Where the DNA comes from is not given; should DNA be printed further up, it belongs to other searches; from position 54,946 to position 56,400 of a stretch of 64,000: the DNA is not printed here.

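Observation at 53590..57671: TIR-TPR protein carrying a Type IIG-style DNA target-recognition domain, coupled to an ABC/SMC-like ATPase: candidate novel sequence- or methylation-sensing defense module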

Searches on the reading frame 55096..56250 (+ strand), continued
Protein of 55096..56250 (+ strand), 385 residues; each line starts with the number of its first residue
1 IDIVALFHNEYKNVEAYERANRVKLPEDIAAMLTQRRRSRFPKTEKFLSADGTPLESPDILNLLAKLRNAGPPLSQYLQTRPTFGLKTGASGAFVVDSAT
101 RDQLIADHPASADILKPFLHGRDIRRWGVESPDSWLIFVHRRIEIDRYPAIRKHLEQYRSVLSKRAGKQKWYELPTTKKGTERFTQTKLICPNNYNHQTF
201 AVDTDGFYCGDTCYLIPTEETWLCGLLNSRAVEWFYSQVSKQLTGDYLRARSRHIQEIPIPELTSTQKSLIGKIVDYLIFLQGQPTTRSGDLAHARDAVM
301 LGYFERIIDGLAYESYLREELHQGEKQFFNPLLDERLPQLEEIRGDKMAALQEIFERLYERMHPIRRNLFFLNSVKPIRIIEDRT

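Call 78: search_protein_families(library=pfam, proteins=[P0251, P0252, P0254, P0255, P0257, P0259, P0263, P0264, P0268, P0270], max_evalue=0.001)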
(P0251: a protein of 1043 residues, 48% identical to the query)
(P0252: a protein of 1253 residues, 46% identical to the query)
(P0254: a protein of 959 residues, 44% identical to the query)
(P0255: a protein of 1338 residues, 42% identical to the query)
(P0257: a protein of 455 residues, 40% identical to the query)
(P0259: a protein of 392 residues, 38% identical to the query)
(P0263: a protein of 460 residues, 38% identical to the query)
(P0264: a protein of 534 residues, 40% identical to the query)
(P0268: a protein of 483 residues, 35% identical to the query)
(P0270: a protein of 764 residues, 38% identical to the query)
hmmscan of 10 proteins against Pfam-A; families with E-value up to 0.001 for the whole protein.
P0251 (1043 aa): 6 families
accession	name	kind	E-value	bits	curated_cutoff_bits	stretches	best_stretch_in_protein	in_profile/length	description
PF07669.17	Eco57I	-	8.6e-42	143.6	25.3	1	403-645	1-171/171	Eco57I restriction-modification methylase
PF04480.18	DUF559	-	2e-37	127.8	20.6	1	141-244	5-108/109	Protein of unknown function (DUF559)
PF12950.13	TaqI_C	-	1.3e-16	61.4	26.5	1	765-914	1-118/118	TaqI-like C-terminal specificity domain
PF02384.22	N6_Mtase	-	2.9e-14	53.5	20.4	1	546-673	121-245/311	N-6 DNA Methylase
PF20473.4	MmeI_Mtase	-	1.9e-06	27.7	27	1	298-596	8-183/259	MmeI, DNA-methyltransferase domain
PF18741.7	MTES_1575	-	0.00091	19.7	38.2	0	169-242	14-94/96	REase_MTES_1575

P0252 (1253 aa): 5 families
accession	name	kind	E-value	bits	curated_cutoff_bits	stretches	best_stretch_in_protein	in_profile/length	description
PF07669.17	Eco57I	-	8.2e-45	153.4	25.3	1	544-859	1-171/171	Eco57I restriction-modification methylase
PF12950.13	TaqI_C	-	2.1e-14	54.2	26.5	1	978-1128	1-118/118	TaqI-like C-terminal specificity domain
PF02384.22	N6_Mtase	-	6.8e-14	52.3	20.4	1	760-890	119-249/311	N-6 DNA Methylase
PF20473.4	MmeI_Mtase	-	7.9e-07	28.9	27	1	488-574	13-93/259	MmeI, DNA-methyltransferase domain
PF20466.3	MmeI_TRD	-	0.00043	20.1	27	0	1061-1112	137-188/207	MmeI, target recognition domain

P0254 (959 aa): 4 families
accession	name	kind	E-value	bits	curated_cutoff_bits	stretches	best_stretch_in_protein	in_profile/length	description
PF07669.17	Eco57I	-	5.5e-40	137.7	25.3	1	174-563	1-171/171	Eco57I restriction-modification methylase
PF12950.13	TaqI_C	-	2.6e-19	70.1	26.5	1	683-844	1-118/118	TaqI-like C-terminal specificity domain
PF02384.22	N6_Mtase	-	5.9e-13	49.3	20.4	1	467-596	122-251/311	N-6 DNA Methylase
PF20473.4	MmeI_Mtase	-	2.2e-06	27.5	27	1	98-196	12-85/259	MmeI, DNA-methyltransferase domain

P0255 (1338 aa): 5 families
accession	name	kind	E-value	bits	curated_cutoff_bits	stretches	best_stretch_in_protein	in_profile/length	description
PF07669.17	Eco57I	-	3.9e-41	141.4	25.3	1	650-932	1-171/171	Eco57I restriction-modification methylase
PF12950.13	TaqI_C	-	4.9e-16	59.5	26.5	1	1052-1213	1-118/118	TaqI-like C-terminal specificity domain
PF02384.22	N6_Mtase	-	2.7e-11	43.8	20.4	1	830-952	115-239/311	N-6 DNA Methylase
PF20473.4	MmeI_Mtase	-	7.4e-05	22.5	27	0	551-671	13-84/259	MmeI, DNA-methyltransferase domain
PF14335.11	DUF4391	-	0.00054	20.4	29.9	0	124-222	79-170/232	Domain of unknown function (DUF4391)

P0257 (455 aa): 1 family
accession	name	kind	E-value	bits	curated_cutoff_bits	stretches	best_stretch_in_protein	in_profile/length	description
PF12950.13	TaqI_C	-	1.8e-14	54.4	26.5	1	171-332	1-118/118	TaqI-like C-terminal specificity domain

P0259 (392 aa): 1 family
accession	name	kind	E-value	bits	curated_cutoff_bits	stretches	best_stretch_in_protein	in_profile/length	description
PF12950.13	TaqI_C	-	1.2e-13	51.7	26.5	1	117-266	2-118/118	TaqI-like C-terminal specificity domain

P0263 (460 aa): 2 families
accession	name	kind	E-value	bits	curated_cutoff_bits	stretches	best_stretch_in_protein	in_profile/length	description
PF07669.17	Eco57I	-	7e-14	52.7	25.3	1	1-56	114-171/171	Eco57I restriction-modification methylase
PF12950.13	TaqI_C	-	2.8e-07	31.3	26.5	1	185-326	2-110/118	TaqI-like C-terminal specificity domain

P0264 (534 aa): 3 families
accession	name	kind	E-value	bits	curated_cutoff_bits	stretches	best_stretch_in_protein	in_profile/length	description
PF07669.17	Eco57I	-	9.3e-31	107.6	25.3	1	28-136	59-171/171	Eco57I restriction-modification methylase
PF12950.13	TaqI_C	-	6e-16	59.2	26.5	1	259-416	1-118/118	TaqI-like C-terminal specificity domain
PF02384.22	N6_Mtase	-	0.00024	21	20.4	1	27-145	115-227/311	N-6 DNA Methylase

P0268 (483 aa): 2 families
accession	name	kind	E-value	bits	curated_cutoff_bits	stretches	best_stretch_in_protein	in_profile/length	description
PF07669.17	Eco57I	-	7.3e-26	91.7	25.3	1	2-91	79-171/171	Eco57I restriction-modification methylase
PF12950.13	TaqI_C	-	6.5e-16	59.1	26.5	1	210-359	2-118/118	TaqI-like C-terminal specificity domain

P0270 (764 aa): 3 families
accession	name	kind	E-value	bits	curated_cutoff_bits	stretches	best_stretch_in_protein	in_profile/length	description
PF07669.17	Eco57I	-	1.2e-40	139.8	25.3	1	142-385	1-171/171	Eco57I restriction-modification methylase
PF12950.13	TaqI_C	-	6.2e-18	65.6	26.5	1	505-656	1-118/118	TaqI-like C-terminal specificity domain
PF02384.22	N6_Mtase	-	2.8e-05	24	20.4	0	286-399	121-232/311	N-6 DNA Methylase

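Call 85: find_related_loci(query=A1, collection=viral_contigs, flank=8000)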
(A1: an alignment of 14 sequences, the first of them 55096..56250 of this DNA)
Query A1 (385 aa) in viral_contigs; peptide patterns used: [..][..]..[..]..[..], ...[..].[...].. (x = any residue, [..] = any of these).
46 stretches matched a pattern, but none encodes a relative of the query by tblastn (E <= 1e-3).
